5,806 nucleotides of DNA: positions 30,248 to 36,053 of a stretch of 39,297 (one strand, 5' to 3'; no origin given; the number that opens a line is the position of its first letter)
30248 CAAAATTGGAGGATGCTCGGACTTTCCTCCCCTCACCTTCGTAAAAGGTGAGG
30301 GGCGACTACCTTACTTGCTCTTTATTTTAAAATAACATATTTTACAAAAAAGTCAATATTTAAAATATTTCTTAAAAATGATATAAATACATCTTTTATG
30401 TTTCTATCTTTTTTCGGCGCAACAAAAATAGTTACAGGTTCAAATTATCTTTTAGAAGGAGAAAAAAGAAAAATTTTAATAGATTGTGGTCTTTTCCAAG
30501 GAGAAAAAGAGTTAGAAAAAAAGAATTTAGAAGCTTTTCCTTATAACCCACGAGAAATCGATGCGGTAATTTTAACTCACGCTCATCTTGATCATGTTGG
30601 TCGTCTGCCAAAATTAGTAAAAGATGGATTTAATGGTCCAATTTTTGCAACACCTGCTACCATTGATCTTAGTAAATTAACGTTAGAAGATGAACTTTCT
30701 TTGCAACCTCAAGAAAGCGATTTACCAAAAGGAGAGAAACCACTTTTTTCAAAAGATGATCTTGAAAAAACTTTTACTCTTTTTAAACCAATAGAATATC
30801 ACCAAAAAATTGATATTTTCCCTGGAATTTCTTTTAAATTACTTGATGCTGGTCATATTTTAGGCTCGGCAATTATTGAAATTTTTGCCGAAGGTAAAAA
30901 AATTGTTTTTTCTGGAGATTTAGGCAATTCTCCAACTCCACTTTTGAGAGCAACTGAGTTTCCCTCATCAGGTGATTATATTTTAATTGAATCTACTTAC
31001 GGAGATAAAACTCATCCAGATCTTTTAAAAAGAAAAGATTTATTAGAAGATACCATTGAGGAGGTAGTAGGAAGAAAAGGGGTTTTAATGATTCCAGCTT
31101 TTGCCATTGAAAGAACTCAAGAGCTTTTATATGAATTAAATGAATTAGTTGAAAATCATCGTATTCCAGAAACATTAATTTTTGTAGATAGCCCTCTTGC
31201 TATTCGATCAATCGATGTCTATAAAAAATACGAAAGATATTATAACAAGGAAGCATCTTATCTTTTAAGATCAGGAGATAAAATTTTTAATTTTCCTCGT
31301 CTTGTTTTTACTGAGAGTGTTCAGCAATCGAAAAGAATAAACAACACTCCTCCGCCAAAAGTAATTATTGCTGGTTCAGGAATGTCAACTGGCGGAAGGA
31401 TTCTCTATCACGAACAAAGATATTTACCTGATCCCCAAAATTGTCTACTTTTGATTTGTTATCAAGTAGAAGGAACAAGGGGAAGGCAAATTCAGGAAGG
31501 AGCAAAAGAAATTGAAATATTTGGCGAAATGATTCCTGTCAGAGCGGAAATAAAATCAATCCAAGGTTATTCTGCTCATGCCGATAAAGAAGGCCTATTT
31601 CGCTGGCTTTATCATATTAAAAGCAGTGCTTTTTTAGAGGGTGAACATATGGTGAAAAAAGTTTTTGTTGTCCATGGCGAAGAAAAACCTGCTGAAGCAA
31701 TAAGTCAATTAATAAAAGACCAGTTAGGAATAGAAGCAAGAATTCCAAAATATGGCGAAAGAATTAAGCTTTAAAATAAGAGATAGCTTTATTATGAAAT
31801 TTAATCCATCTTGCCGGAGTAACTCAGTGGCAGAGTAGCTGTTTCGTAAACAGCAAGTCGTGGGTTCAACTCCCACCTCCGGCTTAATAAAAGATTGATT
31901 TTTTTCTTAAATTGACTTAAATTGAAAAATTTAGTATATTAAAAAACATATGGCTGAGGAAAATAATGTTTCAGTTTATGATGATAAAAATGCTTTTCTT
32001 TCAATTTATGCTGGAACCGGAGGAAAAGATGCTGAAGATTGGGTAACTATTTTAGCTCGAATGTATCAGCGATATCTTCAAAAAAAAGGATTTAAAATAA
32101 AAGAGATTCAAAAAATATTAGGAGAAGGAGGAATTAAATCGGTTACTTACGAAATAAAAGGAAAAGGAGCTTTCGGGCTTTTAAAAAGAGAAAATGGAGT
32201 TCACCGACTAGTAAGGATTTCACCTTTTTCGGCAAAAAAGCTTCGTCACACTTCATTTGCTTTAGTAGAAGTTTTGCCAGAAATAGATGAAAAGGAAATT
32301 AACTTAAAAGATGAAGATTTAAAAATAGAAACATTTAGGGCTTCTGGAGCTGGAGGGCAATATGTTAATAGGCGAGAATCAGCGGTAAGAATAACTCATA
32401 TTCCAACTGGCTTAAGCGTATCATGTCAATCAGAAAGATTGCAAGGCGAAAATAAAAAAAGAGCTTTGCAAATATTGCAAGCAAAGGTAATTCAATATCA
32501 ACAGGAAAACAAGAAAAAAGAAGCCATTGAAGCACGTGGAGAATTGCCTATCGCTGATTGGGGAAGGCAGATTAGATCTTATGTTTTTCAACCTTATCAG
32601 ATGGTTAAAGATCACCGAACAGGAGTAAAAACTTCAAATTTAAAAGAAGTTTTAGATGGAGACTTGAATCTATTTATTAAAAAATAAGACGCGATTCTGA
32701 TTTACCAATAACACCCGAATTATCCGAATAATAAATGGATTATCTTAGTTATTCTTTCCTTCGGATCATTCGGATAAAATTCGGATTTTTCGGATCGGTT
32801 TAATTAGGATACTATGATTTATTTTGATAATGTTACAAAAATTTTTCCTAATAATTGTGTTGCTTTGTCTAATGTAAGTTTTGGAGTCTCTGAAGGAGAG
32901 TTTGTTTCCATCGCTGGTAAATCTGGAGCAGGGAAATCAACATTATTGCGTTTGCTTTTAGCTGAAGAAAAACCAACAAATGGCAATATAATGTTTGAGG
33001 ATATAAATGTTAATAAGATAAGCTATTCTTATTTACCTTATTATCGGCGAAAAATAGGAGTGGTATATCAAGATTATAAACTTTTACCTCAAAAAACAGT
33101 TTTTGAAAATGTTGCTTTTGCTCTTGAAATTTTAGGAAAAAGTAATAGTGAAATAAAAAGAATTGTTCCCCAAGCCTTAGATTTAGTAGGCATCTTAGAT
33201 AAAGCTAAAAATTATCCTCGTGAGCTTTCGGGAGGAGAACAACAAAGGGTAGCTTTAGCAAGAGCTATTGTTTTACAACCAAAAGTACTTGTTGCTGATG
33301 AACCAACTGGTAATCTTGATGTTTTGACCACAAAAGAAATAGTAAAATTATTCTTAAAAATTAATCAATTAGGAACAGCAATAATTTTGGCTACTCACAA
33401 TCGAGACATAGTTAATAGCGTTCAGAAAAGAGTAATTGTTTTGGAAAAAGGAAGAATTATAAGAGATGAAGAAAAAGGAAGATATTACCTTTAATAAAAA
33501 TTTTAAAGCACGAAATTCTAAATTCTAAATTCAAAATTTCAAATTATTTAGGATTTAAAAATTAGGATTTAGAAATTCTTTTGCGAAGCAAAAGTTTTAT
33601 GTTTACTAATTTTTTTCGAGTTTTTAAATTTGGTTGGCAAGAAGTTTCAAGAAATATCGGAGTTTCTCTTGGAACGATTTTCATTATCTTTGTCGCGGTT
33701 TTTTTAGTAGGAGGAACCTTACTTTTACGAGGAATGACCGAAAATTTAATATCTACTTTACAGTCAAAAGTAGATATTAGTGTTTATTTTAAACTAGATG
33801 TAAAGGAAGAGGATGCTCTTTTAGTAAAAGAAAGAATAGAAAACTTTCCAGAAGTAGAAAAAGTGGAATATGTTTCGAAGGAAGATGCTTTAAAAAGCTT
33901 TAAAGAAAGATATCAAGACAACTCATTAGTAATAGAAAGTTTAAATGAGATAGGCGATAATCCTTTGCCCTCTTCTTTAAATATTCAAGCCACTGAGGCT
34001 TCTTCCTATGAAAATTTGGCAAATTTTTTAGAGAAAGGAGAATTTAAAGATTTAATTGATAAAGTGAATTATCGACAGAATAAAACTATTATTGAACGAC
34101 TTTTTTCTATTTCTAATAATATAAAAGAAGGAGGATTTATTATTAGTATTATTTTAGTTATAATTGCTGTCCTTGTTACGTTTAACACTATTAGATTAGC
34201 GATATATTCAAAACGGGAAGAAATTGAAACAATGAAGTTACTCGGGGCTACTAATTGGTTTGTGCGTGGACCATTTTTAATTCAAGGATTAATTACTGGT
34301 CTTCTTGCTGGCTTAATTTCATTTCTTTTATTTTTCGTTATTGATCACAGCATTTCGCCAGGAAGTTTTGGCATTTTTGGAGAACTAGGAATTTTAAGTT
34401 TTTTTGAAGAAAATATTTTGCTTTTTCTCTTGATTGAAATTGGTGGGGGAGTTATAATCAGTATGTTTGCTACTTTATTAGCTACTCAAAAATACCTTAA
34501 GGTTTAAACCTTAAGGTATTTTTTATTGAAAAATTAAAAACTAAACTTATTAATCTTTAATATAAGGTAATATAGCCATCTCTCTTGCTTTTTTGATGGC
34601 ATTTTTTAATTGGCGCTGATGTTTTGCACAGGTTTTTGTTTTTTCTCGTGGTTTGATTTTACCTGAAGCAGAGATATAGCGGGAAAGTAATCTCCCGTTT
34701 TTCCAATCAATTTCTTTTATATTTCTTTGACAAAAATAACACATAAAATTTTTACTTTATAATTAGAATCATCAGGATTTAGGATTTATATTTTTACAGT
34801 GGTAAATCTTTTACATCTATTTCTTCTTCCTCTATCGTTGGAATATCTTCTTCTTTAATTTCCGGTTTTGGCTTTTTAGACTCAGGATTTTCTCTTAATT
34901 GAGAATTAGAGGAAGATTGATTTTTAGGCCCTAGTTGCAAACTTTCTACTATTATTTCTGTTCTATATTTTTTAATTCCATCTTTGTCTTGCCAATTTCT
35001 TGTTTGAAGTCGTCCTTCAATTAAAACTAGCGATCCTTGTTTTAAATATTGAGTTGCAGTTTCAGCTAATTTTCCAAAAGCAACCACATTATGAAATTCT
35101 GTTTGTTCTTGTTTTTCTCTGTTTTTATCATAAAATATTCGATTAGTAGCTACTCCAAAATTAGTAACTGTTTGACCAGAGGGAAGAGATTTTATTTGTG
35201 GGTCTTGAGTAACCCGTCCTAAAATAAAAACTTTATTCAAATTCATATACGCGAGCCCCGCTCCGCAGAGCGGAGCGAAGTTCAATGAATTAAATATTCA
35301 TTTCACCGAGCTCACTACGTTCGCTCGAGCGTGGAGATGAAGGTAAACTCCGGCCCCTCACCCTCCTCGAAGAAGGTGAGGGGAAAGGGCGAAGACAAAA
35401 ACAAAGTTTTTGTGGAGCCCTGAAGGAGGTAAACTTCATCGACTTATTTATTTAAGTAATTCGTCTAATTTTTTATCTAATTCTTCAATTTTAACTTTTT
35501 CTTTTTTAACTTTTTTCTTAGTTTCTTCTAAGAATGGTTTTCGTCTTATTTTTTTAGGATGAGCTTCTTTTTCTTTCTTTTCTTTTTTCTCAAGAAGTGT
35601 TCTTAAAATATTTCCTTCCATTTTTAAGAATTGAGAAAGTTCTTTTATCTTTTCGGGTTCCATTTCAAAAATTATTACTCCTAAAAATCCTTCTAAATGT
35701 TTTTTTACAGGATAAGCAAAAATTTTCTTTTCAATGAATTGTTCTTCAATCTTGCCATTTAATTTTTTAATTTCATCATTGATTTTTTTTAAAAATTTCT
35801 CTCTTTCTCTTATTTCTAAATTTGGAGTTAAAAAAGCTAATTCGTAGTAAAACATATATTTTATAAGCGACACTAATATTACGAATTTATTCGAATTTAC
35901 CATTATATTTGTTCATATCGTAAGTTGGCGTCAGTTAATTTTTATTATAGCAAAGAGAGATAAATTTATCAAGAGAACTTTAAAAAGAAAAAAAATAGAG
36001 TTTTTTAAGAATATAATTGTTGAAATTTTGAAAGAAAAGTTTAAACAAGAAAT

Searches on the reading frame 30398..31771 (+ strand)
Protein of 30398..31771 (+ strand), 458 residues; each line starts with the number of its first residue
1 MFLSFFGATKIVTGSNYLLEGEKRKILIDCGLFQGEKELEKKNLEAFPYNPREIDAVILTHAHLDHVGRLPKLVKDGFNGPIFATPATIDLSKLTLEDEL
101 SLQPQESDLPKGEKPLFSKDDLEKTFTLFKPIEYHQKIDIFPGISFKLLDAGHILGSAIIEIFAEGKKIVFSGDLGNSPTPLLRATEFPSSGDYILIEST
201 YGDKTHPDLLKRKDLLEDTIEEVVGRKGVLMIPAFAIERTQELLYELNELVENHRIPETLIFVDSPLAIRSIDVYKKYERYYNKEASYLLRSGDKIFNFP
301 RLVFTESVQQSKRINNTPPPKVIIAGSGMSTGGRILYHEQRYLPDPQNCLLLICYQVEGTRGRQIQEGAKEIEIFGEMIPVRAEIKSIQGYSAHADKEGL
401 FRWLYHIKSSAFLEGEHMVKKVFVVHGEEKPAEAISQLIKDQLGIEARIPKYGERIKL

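Call 38: search_protein_families(library=pfam, proteins=[window:30398-31771:+], max_evalue=0.00001)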
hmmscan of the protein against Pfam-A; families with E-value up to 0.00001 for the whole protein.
window:30398-31771:+ (458 aa): 5 families
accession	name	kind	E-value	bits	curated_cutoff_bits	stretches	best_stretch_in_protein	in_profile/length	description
PF10996.14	Beta-Casp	-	1.1e-33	116.8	27.7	1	240-365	1-120/120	Beta-Casp domain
PF00753.33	Lactamase_B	-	2.4e-18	67.2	22.7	1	14-179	6-154/196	Metallo-beta-lactamase superfamily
PF16661.11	Lactamase_B_6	-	2.9e-17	63.1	27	1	18-187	1-174/193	Metallo-beta-lactamase superfamily domain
PF07521.17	RMMBL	-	1.1e-14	54.5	21.6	1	379-450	2-63/63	Zn-dependent metallo-hydrolase RNA specificity domain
PF12706.13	Lactamase_B_2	-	6.5e-10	39.4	27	1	24-179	1-147/200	Beta-lactamase superfamily domain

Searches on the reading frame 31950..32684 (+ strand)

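Call 38: search_protein_families(library=pfam, proteins=[window:31950-32684:+], max_evalue=0.00001)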
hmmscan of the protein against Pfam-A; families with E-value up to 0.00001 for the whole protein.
window:31950-32684:+ (245 aa): 2 families
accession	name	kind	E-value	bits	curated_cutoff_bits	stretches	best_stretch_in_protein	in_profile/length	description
PF00472.26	RF-1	-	1.8e-37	128.3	35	1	114-223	2-116/116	RF-1 domain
PF03462.23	PCRF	-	1.4e-34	120.1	24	1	10-106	97-194/194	PCRF domain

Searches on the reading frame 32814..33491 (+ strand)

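Call 38: search_protein_families(library=pfam, proteins=[window:32814-33491:+], max_evalue=0.00001)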
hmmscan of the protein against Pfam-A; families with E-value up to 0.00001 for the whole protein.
window:32814-33491:+ (226 aa): 2 families
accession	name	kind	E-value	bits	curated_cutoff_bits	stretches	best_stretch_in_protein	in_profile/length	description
PF00005.33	ABC_tran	-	6.5e-37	127.6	25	1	18-165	1-136/137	ABC transporter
PF13304.12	AAA_21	-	4.2e-08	34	27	0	134-196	234-299/304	AAA domain, putative AbiEii toxin, Type IV TA system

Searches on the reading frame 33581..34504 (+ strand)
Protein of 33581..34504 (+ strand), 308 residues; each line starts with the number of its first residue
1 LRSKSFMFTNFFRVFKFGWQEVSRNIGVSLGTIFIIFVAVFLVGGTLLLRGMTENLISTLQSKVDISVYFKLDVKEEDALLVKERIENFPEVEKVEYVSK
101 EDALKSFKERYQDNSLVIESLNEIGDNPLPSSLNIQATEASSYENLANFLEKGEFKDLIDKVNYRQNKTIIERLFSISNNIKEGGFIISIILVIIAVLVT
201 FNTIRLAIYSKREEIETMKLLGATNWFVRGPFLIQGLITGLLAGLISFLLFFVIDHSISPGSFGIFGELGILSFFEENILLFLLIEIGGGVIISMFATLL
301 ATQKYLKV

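Call 38: search_protein_families(library=pfam, proteins=[window:33581-34504:+], max_evalue=0.00001)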
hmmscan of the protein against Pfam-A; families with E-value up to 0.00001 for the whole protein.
window:33581-34504:+ (308 aa): 2 families
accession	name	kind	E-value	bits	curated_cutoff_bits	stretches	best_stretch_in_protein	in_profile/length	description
PF18075.7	FtsX_ECD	-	1.9e-18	67.3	23.5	1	64-152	1-89/96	FtsX extracellular domain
PF02687.27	FtsX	-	2.6e-14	53.7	25.5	1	186-307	1-117/120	FtsX-like permease C-terminal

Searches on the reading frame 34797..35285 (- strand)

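Call 38: search_protein_families(library=pfam, proteins=[window:34797-35285:-], max_evalue=0.00001)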
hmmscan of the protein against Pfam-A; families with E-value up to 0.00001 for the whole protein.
window:34797-35285:- (163 aa): 1 family
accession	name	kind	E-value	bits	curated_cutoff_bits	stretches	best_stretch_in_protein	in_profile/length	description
PF00436.31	SSB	-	2.4e-38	130.8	26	1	16-117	1-102/104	Single-strand binding protein family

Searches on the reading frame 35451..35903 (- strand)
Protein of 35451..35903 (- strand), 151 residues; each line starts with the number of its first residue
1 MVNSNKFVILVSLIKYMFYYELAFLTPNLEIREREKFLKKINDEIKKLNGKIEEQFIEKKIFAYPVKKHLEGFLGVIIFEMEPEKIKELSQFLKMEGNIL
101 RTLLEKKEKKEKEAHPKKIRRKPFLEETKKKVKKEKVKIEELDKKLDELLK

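Call 38: search_protein_families(library=pfam, proteins=[window:35451-35903:-], max_evalue=0.00001)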
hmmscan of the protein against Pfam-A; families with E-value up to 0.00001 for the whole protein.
window:35451-35903:- (151 aa): 1 family
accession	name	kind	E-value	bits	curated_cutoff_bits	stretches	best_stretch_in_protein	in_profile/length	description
PF01250.22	Ribosomal_S6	-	6.8e-13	49.1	27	1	20-104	2-88/90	Ribosomal protein S6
